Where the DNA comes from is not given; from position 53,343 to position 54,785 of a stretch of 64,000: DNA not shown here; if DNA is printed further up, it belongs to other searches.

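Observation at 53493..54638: TrmD fused in-frame to a glyoxalase/VOC domain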

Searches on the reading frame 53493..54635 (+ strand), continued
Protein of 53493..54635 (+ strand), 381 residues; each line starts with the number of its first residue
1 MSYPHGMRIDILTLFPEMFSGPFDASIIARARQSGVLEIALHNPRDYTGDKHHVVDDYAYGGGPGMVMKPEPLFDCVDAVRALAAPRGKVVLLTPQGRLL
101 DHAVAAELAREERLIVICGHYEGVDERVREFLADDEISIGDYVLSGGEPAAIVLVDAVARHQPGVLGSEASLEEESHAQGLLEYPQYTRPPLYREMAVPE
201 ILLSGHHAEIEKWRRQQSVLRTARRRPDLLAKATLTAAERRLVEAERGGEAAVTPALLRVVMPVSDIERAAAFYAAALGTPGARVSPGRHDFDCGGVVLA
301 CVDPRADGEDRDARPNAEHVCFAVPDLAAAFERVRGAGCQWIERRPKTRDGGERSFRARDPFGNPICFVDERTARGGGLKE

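Call 8: find_encoding_contigs(protein=P0044, flank=6000, max_places=3)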
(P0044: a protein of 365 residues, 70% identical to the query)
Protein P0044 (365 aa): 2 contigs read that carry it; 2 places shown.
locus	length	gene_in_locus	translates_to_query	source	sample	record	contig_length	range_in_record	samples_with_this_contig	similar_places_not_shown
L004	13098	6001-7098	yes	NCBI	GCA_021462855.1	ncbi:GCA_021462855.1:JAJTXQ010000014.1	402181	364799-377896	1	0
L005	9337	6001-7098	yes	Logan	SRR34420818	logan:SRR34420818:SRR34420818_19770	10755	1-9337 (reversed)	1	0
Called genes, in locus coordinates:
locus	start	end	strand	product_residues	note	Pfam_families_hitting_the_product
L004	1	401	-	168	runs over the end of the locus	PF01894:YjbQ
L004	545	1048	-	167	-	PF13473:Cupredoxin_1 (weak)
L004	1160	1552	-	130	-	PF09969:DUF2203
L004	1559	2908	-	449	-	PF01523:PmbA_TldD_1st (weak), PF19290:PmbA_TldD_2nd, PF19289:PmbA_TldD_3rd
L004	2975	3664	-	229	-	PF18912:DZR_2, PF00156:Pribosyltran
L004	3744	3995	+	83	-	PF02597:ThiS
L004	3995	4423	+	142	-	PF02391:MoaE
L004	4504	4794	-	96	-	PF13451:zf_Tbcl, PF23477:zf_Tbcl_2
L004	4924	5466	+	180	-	PF14803:Zn_ribbon_Nudix (weak), PF00293:NUDIX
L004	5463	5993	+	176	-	PF05163:DinB, PF12867:DinB_2 (weak)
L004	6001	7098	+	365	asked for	PF01746:tRNA_m1G_MT, PF00903:Glyoxalase, PF18029:Glyoxalase_6 (weak)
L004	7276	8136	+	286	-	PF08543:Phos_pyr_kin, PF00294:PfkB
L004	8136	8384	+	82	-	-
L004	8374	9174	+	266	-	PF05690:ThiG, PF04131:NanE (faint)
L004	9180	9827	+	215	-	PF02581:TMP-TENI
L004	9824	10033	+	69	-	PF02597:ThiS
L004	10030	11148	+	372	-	PF00070:Pyr_redox (weak), PF00890:FAD_binding_2, PF01266:DAO, PF03486:HI0933_like (faint), PF07992:Pyr_redox_2 (weak), PF13450:NAD_binding_8 (weak)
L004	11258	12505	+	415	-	PF00919:UPF0004, PF04055:Radical_SAM, PF01938:TRAM (weak)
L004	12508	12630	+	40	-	-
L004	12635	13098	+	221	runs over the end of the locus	PF00293:NUDIX, PF19368:WHD_AraR, PF21906:WHD_NrtR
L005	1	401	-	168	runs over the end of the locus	PF01894:YjbQ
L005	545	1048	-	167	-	PF13473:Cupredoxin_1 (weak)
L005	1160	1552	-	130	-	PF09969:DUF2203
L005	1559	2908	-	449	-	PF01523:PmbA_TldD_1st (weak), PF19290:PmbA_TldD_2nd, PF19289:PmbA_TldD_3rd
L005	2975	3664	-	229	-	PF18912:DZR_2, PF00156:Pribosyltran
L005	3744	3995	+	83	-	PF02597:ThiS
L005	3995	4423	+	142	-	PF02391:MoaE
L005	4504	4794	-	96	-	PF13451:zf_Tbcl, PF23477:zf_Tbcl_2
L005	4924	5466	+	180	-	PF14803:Zn_ribbon_Nudix (weak), PF00293:NUDIX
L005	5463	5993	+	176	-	PF05163:DinB, PF12867:DinB_2 (weak)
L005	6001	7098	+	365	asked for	PF01746:tRNA_m1G_MT, PF00903:Glyoxalase, PF18029:Glyoxalase_6 (weak)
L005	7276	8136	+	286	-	PF08543:Phos_pyr_kin, PF00294:PfkB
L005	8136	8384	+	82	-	-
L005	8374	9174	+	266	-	PF05690:ThiG, PF04131:NanE (faint)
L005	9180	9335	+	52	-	?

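Call 27: find_encoding_contigs(protein=P0002, flank=6000, max_places=2)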
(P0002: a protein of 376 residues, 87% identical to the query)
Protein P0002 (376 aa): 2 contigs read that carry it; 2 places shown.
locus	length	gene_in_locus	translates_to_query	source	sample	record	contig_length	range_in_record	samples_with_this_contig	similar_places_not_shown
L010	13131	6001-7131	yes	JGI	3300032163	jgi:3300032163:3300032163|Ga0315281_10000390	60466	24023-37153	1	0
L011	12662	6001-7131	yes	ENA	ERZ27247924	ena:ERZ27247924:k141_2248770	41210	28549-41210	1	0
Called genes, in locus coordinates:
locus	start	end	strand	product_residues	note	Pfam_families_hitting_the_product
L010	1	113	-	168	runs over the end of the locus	PF01894:YjbQ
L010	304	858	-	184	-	PF13473:Cupredoxin_1 (weak), PF00127:Copper-bind (weak)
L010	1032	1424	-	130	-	PF09969:DUF2203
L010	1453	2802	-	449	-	PF01523:PmbA_TldD_1st, PF19290:PmbA_TldD_2nd (weak), PF19289:PmbA_TldD_3rd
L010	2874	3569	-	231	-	PF18912:DZR_2, PF00156:Pribosyltran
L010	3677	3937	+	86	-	PF02597:ThiS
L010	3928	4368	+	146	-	PF02391:MoaE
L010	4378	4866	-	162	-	PF12867:DinB_2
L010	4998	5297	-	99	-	PF13451:zf_Tbcl, PF23477:zf_Tbcl_2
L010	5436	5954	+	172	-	PF14803:Zn_ribbon_Nudix (weak), PF00293:NUDIX, PF14815:NUDIX_4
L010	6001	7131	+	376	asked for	PF01746:tRNA_m1G_MT, PF00903:Glyoxalase, PF18029:Glyoxalase_6 (weak)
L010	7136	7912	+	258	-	PF00106:adh_short, PF13561:adh_short_C2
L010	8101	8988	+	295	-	PF08543:Phos_pyr_kin, PF00294:PfkB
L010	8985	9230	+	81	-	-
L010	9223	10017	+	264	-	PF04131:NanE (faint), PF05690:ThiG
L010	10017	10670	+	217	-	PF02581:TMP-TENI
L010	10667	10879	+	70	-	PF02597:ThiS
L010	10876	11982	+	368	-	PF00070:Pyr_redox (weak), PF00890:FAD_binding_2, PF01134:GIDA (faint), PF01266:DAO, PF01494:FAD_binding_3 (faint), PF07992:Pyr_redox_2 (weak), PF12831:FAD_oxidored (weak), PF13450:NAD_binding_8, +1 more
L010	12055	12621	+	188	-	PF10027:DUF2269 (weak)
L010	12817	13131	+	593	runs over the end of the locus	PF09594:GT87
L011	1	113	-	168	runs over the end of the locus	PF01894:YjbQ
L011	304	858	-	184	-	PF13473:Cupredoxin_1 (weak), PF00127:Copper-bind (weak)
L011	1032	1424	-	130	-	PF09969:DUF2203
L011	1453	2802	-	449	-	PF01523:PmbA_TldD_1st, PF19290:PmbA_TldD_2nd (weak), PF19289:PmbA_TldD_3rd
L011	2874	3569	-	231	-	PF18912:DZR_2, PF00156:Pribosyltran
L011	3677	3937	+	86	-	PF02597:ThiS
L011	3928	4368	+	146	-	PF02391:MoaE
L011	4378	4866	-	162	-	PF12867:DinB_2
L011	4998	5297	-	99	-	PF13451:zf_Tbcl, PF23477:zf_Tbcl_2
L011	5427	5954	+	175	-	PF14803:Zn_ribbon_Nudix (weak), PF00293:NUDIX, PF14815:NUDIX_4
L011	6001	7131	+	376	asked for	PF01746:tRNA_m1G_MT, PF00903:Glyoxalase, PF18029:Glyoxalase_6 (weak)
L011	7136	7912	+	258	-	PF00106:adh_short, PF13561:adh_short_C2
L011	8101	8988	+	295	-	PF08543:Phos_pyr_kin, PF00294:PfkB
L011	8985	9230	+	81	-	-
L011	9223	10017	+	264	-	PF04131:NanE (faint), PF05690:ThiG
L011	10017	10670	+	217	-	PF02581:TMP-TENI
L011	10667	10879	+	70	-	PF02597:ThiS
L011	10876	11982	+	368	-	PF00070:Pyr_redox (weak), PF00890:FAD_binding_2, PF01134:GIDA (faint), PF01266:DAO, PF01494:FAD_binding_3 (faint), PF07992:Pyr_redox_2 (weak), PF12831:FAD_oxidored (weak), PF13450:NAD_binding_8, +1 more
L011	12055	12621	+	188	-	PF10027:DUF2269 (weak)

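Call 28: find_encoding_contigs(protein=P0003, flank=6000, max_places=2)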
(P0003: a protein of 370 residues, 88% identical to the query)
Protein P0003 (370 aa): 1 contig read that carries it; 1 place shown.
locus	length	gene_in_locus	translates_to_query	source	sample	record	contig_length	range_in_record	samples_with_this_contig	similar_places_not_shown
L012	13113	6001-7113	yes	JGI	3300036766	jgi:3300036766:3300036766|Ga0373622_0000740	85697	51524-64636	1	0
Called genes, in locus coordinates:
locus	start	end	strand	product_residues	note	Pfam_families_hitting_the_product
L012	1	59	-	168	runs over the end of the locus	PF01894:YjbQ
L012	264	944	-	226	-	-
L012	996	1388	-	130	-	PF09969:DUF2203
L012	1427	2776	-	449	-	PF01523:PmbA_TldD_1st, PF19290:PmbA_TldD_2nd (weak), PF19289:PmbA_TldD_3rd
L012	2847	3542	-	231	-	PF18912:DZR_2, PF00156:Pribosyltran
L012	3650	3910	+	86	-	PF02597:ThiS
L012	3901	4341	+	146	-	PF02391:MoaE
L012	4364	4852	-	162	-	PF12867:DinB_2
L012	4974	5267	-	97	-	PF13451:zf_Tbcl, PF23477:zf_Tbcl_2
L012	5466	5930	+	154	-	PF00293:NUDIX, PF14815:NUDIX_4 (weak)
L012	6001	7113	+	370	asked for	PF01746:tRNA_m1G_MT, PF00903:Glyoxalase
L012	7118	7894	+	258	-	PF00106:adh_short, PF13561:adh_short_C2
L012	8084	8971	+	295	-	PF08543:Phos_pyr_kin, PF00294:PfkB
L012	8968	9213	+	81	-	-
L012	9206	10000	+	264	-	PF04131:NanE (faint), PF05690:ThiG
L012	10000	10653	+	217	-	PF02581:TMP-TENI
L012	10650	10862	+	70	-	PF02597:ThiS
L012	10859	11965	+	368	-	PF00070:Pyr_redox (weak), PF00890:FAD_binding_2, PF01134:GIDA (faint), PF01266:DAO, PF01494:FAD_binding_3 (faint), PF07992:Pyr_redox_2 (weak), PF12831:FAD_oxidored (weak), PF13450:NAD_binding_8 (weak), +1 more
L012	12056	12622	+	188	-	PF10027:DUF2269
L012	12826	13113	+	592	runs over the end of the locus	PF09594:GT87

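Call 31: predict_structure(alignment_id=A2)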
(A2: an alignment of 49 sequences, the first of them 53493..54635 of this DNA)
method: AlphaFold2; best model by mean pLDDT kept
length: 381 residues; sequences in the alignment: 49
mean_pLDDT: 80.8   pTM: 0.51
mean pLDDT of the five models: 80.8, 79.3, 79.0, 78.9, 76.7
residues with pLDDT >= 90: 145; 70-90: 152; 50-70: 54; < 50: 30
segments of 3 or more residues with pLDDT < 50: 1-3, 59-64, 168-178, 180-183, 376-381
pLDDT, mean of each block of 10 residues (from residue 1): 69 85 76 88 88 65 59 93 93 87 88 89 76 89 68 87 64 45 54 69 65 84 85 79 76 76 95 96 94 93 81 85 94 95 94 93 96 60 33
secondary structure, 60 per line:
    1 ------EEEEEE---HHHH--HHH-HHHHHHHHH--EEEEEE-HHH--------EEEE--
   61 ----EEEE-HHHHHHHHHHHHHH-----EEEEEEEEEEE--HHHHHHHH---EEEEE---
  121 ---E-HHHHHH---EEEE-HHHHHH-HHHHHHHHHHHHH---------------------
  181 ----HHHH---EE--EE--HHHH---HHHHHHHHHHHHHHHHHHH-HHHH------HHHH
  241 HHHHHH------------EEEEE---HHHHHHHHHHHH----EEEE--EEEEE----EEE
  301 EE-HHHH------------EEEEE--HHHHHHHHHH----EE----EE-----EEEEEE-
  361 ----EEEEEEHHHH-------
elements in order: E7-12 H16-19 H26-34 E37-42 E55-58 E65-68 H70-83 E89-99 H102-109 E113-117 H126-131 E135-138 H140-145 H147-159 H185-188 H200-203 H207-225 H227-230 H237-246 E259-263 H267-278 E283-286 E289-293 E298-302 H304-307 E320-324 H327-336 E354-359 E365-370 H371-374

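Call 32: search_protein_representatives(protein=window:53493-54635:+)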
Query: 381 residues. Proteins with E-value up to 0.001 (for the whole library): 15900; up to 1e-10: 10006; up to 1e-30: 2491. The best 150 are listed.
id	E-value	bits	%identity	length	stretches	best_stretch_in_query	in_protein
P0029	5.7e-168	575.1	73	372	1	7-378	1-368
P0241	3.3e-91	322.5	64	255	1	7-247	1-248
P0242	3.3e-82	292.8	57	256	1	7-245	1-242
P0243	9.7e-82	291.3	59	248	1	7-244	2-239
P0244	2.0e-80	287.0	59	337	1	7-242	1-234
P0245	3.0e-80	286.4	52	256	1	7-248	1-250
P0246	7.6e-79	281.8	59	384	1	7-232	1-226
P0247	7.7e-79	281.7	54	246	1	7-243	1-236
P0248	1.6e-78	280.7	58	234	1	7-234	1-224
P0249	1.6e-78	280.7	57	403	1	7-253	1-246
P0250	1.8e-77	277.3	54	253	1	7-245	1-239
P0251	3.7e-77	276.2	58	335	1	7-243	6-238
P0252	3.8e-77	276.2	53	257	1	7-242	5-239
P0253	1.0e-76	274.8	56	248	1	7-243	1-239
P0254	1.7e-76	274.0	56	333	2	106-250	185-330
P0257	2.4e-75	270.3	51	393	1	8-247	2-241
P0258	1.4e-74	267.7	52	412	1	7-254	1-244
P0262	1.5e-73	264.3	51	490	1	8-257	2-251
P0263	3.8e-73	263.0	55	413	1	7-234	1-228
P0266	3.8e-72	259.7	52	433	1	7-247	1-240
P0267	5.0e-72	259.3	52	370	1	4-243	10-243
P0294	4.7e-69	249.5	51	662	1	8-242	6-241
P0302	9.2e-68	245.3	48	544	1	9-243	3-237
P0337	1.6e-65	237.9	46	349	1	7-304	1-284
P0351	1.0e-64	235.2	47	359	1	7-280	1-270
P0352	1.0e-64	235.2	45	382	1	7-271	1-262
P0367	4.7e-64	233.1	46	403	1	7-276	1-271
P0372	5.2e-64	232.9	51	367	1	7-273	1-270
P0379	1.1e-63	231.9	42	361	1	8-311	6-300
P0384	2.4e-63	230.8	48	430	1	7-290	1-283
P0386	3.0e-63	230.4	51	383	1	7-273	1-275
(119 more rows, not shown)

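Call 33: search_protein_families(library=pfam, proteins=[P0337, P0351, P0352, P0367, P0372, P0379, P0384, P0386, P0294, P0302], max_evalue=0.001)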
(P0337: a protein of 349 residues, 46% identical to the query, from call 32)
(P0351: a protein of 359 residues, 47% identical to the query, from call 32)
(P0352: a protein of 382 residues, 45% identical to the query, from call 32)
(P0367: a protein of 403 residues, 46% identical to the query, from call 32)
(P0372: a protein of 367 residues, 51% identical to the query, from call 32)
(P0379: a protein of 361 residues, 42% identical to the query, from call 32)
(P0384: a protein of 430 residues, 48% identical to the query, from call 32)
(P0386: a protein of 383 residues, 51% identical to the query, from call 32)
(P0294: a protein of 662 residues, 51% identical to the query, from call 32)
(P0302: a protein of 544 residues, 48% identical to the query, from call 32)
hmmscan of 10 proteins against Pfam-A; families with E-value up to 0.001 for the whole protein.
P0337 (349 aa): 4 families
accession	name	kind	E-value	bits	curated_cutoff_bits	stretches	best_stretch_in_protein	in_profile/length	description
PF01746.26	tRNA_m1G_MT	-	1.1e-55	188.8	27.3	1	23-217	2-195/195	tRNA (Guanine-1)-methyltransferase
PF22677.2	Ble-like_N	-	1.5e-06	28.3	24.5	1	240-264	5-29/41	Bleomycin resistance protein-like N-terminal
PF00903.31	Glyoxalase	-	4.6e-05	24.2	20.6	1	241-267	6-32/121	Glyoxalase/Bleomycin resistance protein/Dioxygenase superfamily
PF12681.13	Glyoxalase_2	-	0.00021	21.7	30.1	1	240-281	4-45/118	Glyoxalase-like domain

P0351 (359 aa): 3 families
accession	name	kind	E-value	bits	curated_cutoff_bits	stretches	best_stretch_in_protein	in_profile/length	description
PF01746.26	tRNA_m1G_MT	-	3.4e-57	193.8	27.3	1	23-219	2-195/195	tRNA (Guanine-1)-methyltransferase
PF00903.31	Glyoxalase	-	5.9e-07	30.3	20.6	1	250-354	5-120/121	Glyoxalase/Bleomycin resistance protein/Dioxygenase superfamily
PF22677.2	Ble-like_N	-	1.1e-05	25.5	24.5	1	251-273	6-28/41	Bleomycin resistance protein-like N-terminal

P0352 (382 aa): 2 families
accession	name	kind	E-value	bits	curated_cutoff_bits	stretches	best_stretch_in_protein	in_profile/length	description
PF01746.26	tRNA_m1G_MT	-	6.5e-60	202.6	27.3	1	25-219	4-195/195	tRNA (Guanine-1)-methyltransferase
PF09936.14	Methyltrn_RNA_4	-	1.3e-28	100.5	22.6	1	246-347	2-98/182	SAM-dependent RNA methyltransferase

P0367 (403 aa): 1 family
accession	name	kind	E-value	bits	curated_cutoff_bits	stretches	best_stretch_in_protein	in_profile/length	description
PF01746.26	tRNA_m1G_MT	-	2.8e-58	197.3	27.3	1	23-218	2-195/195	tRNA (Guanine-1)-methyltransferase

P0372 (367 aa): 1 family
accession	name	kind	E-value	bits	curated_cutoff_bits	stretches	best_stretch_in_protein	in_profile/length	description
PF01746.26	tRNA_m1G_MT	-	6.1e-58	196.2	27.3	1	23-219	2-195/195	tRNA (Guanine-1)-methyltransferase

P0379 (361 aa): 3 families
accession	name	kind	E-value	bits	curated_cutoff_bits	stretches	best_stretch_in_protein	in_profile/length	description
PF01746.26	tRNA_m1G_MT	-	1.6e-64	217.7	27.3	1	27-222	2-195/195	tRNA (Guanine-1)-methyltransferase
PF00903.31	Glyoxalase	-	2e-05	25.4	20.6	1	249-309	5-76/121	Glyoxalase/Bleomycin resistance protein/Dioxygenase superfamily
PF22677.2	Ble-like_N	-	0.00045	20.3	24.5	1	247-284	3-41/41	Bleomycin resistance protein-like N-terminal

P0384 (430 aa): 4 families
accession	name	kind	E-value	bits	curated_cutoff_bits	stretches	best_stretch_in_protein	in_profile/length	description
PF01746.26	tRNA_m1G_MT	-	8.4e-60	202.3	27.3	1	23-223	2-195/195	tRNA (Guanine-1)-methyltransferase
PF00583.31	Acetyltransf_1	-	2e-11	44.6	20.7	1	283-401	7-116/116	Acetyltransferase (GNAT) family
PF13508.13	Acetyltransf_7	-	5.4e-07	30.3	27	1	305-402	3-83/84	Acetyltransferase (GNAT) domain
PF13302.13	Acetyltransf_3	-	0.00019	22.6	25.4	1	259-402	5-138/138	Acetyltransferase (GNAT) domain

P0386 (383 aa): 1 family
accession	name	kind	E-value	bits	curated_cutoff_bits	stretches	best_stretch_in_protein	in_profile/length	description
PF01746.26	tRNA_m1G_MT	-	7.4e-55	186.1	27.3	1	23-228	2-195/195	tRNA (Guanine-1)-methyltransferase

P0294 (662 aa): 2 families
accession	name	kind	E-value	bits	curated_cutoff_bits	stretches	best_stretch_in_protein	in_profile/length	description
PF02073.20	Peptidase_M29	-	1.3e-154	515.3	27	1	255-660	2-406/406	Thermophilic metalloprotease (M29)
PF01746.26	tRNA_m1G_MT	-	1e-57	195.5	27.3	1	27-226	2-195/195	tRNA (Guanine-1)-methyltransferase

P0302 (544 aa): 2 families
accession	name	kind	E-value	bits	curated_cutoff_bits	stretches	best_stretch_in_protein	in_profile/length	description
PF01746.26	tRNA_m1G_MT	-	1.3e-57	195.2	27.3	1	22-221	1-195/195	tRNA (Guanine-1)-methyltransferase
PF01263.26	Aldose_epim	-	1.4e-26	94.1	27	1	248-497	3-277/299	Aldose 1-epimerase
